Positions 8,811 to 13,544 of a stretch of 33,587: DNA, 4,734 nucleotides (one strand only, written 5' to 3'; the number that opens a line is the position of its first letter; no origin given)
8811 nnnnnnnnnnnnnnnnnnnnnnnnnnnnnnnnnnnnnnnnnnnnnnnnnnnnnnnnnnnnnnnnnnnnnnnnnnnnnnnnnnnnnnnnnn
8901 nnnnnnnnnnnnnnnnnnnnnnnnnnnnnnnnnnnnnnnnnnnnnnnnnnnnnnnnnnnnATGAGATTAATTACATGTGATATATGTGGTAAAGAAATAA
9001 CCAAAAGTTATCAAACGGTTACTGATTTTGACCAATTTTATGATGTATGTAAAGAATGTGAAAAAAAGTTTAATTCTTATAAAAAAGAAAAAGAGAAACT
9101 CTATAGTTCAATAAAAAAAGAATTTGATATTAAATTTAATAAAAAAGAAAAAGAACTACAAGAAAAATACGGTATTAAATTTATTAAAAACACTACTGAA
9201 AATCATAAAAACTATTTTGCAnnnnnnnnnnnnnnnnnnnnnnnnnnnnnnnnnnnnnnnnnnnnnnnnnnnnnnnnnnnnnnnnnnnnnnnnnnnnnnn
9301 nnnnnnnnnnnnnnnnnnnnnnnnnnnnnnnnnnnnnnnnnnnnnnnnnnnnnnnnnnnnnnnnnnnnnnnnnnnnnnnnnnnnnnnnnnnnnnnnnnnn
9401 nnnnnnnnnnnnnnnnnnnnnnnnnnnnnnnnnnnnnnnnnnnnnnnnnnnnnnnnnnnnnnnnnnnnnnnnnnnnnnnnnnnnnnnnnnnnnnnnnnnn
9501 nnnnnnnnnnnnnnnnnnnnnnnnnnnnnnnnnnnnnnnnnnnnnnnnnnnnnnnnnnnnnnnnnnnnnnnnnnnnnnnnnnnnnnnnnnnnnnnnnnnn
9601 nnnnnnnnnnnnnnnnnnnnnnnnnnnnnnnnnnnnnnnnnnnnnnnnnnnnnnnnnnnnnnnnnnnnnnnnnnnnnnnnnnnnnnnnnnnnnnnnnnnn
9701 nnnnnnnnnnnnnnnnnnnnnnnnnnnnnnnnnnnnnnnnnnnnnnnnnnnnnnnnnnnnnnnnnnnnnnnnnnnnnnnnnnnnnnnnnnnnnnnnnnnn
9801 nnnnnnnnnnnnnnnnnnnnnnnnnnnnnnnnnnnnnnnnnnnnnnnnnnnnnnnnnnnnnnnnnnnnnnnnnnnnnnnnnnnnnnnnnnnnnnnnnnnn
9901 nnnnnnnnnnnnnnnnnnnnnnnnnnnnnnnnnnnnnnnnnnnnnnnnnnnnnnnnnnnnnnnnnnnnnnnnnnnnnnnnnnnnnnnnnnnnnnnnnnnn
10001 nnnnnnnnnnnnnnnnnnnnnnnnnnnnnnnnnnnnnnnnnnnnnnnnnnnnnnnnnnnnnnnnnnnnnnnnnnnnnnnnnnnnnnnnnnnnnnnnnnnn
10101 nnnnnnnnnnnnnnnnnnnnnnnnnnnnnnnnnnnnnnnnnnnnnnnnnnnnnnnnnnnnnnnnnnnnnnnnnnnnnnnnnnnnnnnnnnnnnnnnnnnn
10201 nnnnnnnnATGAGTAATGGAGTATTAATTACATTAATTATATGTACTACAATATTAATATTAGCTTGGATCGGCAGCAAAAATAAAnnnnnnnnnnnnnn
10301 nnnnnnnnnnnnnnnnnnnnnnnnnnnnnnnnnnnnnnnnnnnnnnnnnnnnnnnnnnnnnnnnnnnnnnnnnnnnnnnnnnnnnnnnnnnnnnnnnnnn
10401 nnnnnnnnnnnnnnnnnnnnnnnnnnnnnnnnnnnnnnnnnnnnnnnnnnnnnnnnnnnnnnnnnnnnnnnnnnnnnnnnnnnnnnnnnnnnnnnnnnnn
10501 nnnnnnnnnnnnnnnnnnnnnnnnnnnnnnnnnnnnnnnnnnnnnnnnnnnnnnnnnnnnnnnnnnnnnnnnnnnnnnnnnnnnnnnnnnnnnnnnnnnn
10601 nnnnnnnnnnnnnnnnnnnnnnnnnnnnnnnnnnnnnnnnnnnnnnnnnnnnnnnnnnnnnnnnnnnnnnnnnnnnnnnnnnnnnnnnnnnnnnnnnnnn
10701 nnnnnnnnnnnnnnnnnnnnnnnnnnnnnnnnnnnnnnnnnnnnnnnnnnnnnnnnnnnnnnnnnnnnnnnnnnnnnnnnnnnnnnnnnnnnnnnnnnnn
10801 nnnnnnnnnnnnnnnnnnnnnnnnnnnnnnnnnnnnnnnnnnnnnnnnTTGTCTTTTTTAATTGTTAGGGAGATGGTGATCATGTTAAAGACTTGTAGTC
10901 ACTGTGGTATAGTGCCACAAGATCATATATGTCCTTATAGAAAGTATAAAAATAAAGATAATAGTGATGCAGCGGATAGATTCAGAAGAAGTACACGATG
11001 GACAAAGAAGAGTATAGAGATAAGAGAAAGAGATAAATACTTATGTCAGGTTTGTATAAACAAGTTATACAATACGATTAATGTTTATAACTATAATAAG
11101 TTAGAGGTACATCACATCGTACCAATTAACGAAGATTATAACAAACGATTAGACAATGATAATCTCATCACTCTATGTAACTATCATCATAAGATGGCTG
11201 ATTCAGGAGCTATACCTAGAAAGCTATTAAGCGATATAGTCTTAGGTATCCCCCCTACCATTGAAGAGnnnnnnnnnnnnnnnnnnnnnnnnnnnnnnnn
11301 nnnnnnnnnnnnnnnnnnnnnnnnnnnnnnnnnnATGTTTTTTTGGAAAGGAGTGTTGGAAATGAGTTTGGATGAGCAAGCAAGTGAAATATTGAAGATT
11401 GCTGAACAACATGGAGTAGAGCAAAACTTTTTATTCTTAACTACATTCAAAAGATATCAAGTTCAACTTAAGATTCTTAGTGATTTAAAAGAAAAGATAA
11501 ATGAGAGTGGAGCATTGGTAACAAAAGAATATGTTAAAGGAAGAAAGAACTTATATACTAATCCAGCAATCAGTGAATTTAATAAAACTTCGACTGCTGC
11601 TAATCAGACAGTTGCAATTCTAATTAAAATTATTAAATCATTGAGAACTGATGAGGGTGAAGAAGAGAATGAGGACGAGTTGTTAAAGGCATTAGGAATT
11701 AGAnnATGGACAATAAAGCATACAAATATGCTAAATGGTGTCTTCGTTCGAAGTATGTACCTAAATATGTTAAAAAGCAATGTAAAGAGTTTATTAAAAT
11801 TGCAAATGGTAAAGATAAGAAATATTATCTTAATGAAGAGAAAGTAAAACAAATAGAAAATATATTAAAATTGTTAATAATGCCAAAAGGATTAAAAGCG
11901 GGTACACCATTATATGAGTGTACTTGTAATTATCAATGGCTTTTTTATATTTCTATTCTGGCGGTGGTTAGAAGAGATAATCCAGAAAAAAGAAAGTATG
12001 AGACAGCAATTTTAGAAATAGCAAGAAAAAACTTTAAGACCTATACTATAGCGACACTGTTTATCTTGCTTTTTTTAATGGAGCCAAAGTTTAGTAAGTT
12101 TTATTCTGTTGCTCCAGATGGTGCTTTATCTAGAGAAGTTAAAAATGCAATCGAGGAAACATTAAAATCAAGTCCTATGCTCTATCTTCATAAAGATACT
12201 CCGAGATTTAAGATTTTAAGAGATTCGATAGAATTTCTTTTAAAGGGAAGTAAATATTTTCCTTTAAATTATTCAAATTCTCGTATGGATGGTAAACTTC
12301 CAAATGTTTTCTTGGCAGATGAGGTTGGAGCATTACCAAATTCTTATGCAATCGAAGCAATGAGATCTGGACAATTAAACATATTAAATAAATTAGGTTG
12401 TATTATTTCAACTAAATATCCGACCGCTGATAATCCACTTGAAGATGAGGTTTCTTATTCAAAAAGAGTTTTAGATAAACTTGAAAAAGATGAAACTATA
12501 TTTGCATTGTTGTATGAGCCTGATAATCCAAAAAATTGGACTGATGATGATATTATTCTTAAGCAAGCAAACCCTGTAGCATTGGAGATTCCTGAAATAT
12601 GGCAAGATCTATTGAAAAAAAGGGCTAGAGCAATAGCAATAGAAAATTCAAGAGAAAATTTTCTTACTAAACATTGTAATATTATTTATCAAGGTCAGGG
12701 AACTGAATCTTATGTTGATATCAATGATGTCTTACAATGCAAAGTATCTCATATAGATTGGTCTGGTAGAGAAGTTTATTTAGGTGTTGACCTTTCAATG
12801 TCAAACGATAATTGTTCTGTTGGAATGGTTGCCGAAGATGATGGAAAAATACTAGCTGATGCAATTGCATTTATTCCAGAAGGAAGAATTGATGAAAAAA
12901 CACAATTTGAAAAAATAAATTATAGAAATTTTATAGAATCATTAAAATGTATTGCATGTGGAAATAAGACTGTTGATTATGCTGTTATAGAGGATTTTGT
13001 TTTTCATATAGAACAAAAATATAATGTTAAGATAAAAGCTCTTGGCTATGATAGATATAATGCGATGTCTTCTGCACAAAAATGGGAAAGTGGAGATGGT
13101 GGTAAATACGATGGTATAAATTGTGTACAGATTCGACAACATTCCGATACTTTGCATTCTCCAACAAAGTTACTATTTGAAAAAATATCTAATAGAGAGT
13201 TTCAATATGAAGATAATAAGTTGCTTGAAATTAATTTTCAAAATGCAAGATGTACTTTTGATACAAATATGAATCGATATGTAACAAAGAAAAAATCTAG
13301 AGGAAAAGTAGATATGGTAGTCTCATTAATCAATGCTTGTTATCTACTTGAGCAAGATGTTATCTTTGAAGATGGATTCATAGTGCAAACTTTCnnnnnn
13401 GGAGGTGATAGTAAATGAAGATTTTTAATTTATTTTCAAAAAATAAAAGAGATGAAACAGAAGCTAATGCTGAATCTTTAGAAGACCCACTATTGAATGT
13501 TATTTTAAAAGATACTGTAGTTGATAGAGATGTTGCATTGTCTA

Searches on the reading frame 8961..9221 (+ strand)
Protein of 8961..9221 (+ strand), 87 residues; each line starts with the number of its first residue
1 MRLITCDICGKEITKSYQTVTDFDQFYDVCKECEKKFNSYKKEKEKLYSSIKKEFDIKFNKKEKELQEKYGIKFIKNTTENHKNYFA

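Call 9: search_protein_families(library=phrogs, proteins=[window:8961-9221:+], max_evalue=0.001)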
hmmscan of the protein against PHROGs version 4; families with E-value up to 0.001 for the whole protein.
window:8961-9221:+ (87 aa): 1 family
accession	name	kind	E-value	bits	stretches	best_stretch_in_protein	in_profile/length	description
phrog_9529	-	unknown function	0.00032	21.4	1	1-78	1-79/247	-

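Call 20: search_protein_families(library=pfam, proteins=[window:8961-9221:+], max_evalue=0.05)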
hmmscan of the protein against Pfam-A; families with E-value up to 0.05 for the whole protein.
window:8961-9221:+ (87 aa): 7 families
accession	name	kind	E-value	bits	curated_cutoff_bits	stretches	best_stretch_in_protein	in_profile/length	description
PF20362.3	DUF6657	-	0.0031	18.1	27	1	12-72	42-102/142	Family of unknown function (DUF6657)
PF01286.23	XPA_N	-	0.0055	17.2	27.1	0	28-37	2-11/32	XPA protein N-terminal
PF18439.7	zf_UBZ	-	0.01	15.9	25.6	0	4-15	3-14/32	Ubiquitin-Binding Zinc Finger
PF00569.23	ZZ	-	0.012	15.9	21.4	1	4-41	5-41/45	Zinc finger, ZZ type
PF24273.1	TRASH_HVO_1752_C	-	0.02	15.5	27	1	4-39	2-38/47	HVO_1752, C-terminal TRASH domain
PF19372.4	DUF5947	-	0.024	14.8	25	1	5-55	1-49/177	Family of unknown function (DUF5947)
PF13912.12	zf-C2H2_6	-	0.037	14.5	25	0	29-41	3-15/27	C2H2-type zinc finger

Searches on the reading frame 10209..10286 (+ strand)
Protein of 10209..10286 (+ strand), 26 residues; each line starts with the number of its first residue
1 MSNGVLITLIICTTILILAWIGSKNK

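Call 20: search_protein_families(library=pfam, proteins=[window:10209-10286:+], max_evalue=0.05)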
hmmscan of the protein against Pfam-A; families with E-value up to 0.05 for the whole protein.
window:10209-10286:+ (26 aa): 1 family
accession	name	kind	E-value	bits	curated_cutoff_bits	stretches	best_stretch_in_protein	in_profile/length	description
PF01848.21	HOK_GEF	-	0.004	17.2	22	1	5-21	3-19/42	Hok/gef family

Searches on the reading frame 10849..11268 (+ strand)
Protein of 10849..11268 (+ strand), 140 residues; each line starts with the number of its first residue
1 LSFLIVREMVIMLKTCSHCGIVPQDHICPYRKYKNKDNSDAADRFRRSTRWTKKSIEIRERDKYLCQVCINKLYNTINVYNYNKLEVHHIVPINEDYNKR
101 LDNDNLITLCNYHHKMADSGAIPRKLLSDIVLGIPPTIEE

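Call 9: search_protein_families(library=phrogs, proteins=[window:10849-11268:+], max_evalue=0.001)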
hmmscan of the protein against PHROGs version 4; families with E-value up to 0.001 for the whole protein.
window:10849-11268:+ (140 aa): 16 families
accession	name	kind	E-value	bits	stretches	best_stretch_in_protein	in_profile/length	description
phrog_144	-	DNA, RNA and nucleotide metabolism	1.2e-23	84.7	1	9-117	17-132/175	HNH endonuclease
phrog_119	-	DNA, RNA and nucleotide metabolism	4.1e-16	59.8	1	29-116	169-253/443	HNH endonuclease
phrog_8446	-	DNA, RNA and nucleotide metabolism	2.4e-13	51.2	1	46-121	123-199/211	HNH endonuclease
phrog_589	-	DNA, RNA and nucleotide metabolism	1.4e-12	48.7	1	30-115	56-136/179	HNH endonuclease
phrog_5956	-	DNA, RNA and nucleotide metabolism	7.2e-11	42.9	1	42-119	38-109/138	HNH endonuclease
phrog_4581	-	head and packaging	1.1e-10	42.5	1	30-116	33-107/395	terminase small subunit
phrog_8048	-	DNA, RNA and nucleotide metabolism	4.2e-09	37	1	34-118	147-226/273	HNH endonuclease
phrog_1271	-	DNA, RNA and nucleotide metabolism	2.1e-08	35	1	31-120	236-318/361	HNH endonuclease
phrog_333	-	DNA, RNA and nucleotide metabolism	3.1e-06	28.4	1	41-115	11-76/138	HNH endonuclease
phrog_2323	-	DNA, RNA and nucleotide metabolism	9.7e-05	23.3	1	36-115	9-81/113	HNH endonuclease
phrog_25061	-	DNA, RNA and nucleotide metabolism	0.00016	23.1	1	23-116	102-184/219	HNH endonuclease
phrog_7785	-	DNA, RNA and nucleotide metabolism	0.00017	22.6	1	28-118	32-112/147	HNH endonuclease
phrog_8660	-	DNA, RNA and nucleotide metabolism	0.00038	21.6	1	30-103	91-164/196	HNH endonuclease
phrog_338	-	DNA, RNA and nucleotide metabolism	0.00073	20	1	8-107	163-249/340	HNH endonuclease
phrog_740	-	DNA, RNA and nucleotide metabolism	0.00086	19.4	0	40-119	17-86/332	HNH endonuclease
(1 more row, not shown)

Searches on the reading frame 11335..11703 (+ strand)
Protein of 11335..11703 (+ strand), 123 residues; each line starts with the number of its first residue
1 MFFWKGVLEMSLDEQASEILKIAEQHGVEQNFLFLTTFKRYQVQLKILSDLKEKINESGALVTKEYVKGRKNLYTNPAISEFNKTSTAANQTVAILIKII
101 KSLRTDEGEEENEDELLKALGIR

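Call 9: search_protein_families(library=phrogs, proteins=[window:11335-11703:+], max_evalue=0.001)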
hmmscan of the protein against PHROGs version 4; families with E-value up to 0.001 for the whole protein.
window:11335-11703:+ (123 aa): 3 families
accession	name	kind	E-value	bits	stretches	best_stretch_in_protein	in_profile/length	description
phrog_13845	-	unknown function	2.9e-38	131.3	1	11-119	4-113/122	-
phrog_2343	-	head and packaging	8.2e-05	23.4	1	30-113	19-94/106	terminase small subunit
phrog_5110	-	head and packaging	0.0008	20.4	1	34-114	31-106/110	terminase small subunit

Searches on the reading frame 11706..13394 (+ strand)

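Call 9: search_protein_families(library=phrogs, proteins=[window:11706-13394:+], max_evalue=0.001)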
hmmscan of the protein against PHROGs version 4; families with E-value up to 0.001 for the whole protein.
window:11706-13394:+ (563 aa): 5 families
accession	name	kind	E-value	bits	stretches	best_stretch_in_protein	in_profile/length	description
phrog_9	-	head and packaging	1.7e-101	342.4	1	16-551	169-666/812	terminase large subunit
phrog_2699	-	head and packaging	2.1e-67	228.2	1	249-551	2-296/315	terminase large subunit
phrog_4914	-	head and packaging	8e-26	91.9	1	3-200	9-211/213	terminase large subunit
phrog_7331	-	head and packaging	3.5e-13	50.1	1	471-546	15-90/113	terminase large subunit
phrog_10517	-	head and packaging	4.1e-05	24.2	1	4-117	36-149/207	terminase large subunit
